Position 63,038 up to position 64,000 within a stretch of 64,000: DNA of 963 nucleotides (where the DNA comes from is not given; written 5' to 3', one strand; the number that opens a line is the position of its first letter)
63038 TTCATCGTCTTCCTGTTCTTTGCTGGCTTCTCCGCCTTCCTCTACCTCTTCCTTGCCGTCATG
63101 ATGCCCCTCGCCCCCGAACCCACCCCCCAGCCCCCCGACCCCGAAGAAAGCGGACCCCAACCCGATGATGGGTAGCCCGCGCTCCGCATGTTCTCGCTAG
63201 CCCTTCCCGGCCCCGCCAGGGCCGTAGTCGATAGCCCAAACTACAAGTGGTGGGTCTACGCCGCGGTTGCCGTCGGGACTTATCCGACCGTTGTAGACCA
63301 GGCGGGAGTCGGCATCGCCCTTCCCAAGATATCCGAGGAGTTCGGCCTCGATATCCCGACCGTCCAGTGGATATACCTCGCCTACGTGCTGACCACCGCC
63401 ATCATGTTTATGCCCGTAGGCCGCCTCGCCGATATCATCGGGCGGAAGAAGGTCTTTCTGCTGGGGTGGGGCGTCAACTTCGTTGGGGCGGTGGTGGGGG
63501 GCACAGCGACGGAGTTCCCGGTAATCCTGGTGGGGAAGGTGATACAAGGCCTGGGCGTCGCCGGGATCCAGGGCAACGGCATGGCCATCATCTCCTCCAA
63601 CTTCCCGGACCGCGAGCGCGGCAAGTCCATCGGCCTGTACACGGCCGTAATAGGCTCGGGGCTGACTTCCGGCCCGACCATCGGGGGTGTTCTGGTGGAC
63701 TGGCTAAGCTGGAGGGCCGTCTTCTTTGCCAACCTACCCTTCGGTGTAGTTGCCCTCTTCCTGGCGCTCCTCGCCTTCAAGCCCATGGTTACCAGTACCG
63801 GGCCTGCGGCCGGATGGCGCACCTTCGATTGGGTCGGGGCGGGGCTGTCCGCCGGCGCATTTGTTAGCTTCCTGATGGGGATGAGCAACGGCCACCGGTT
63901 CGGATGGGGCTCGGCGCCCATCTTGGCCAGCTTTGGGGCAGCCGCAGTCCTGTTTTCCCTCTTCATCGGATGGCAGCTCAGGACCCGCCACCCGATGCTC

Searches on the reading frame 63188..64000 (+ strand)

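Call 56: search_protein_families(library=pfam, proteins=[window:63188-64000:+], max_evalue=0.00001)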
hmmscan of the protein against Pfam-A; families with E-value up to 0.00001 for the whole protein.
window:63188-64000:+ (271 aa): 3 families
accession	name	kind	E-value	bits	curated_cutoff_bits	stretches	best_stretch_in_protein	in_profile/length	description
PF07690.21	MFS_1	-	2.8e-34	119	33.4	1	36-264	10-262/347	Major Facilitator Superfamily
PF06609.19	TRI12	-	3e-08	33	23.2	1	36-259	59-290/599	Fungal trichothecene efflux pump (TRI12)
PF00083.30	Sugar_tr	-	2.1e-07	30.6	22.3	1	60-194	49-189/452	Sugar (and other) transporter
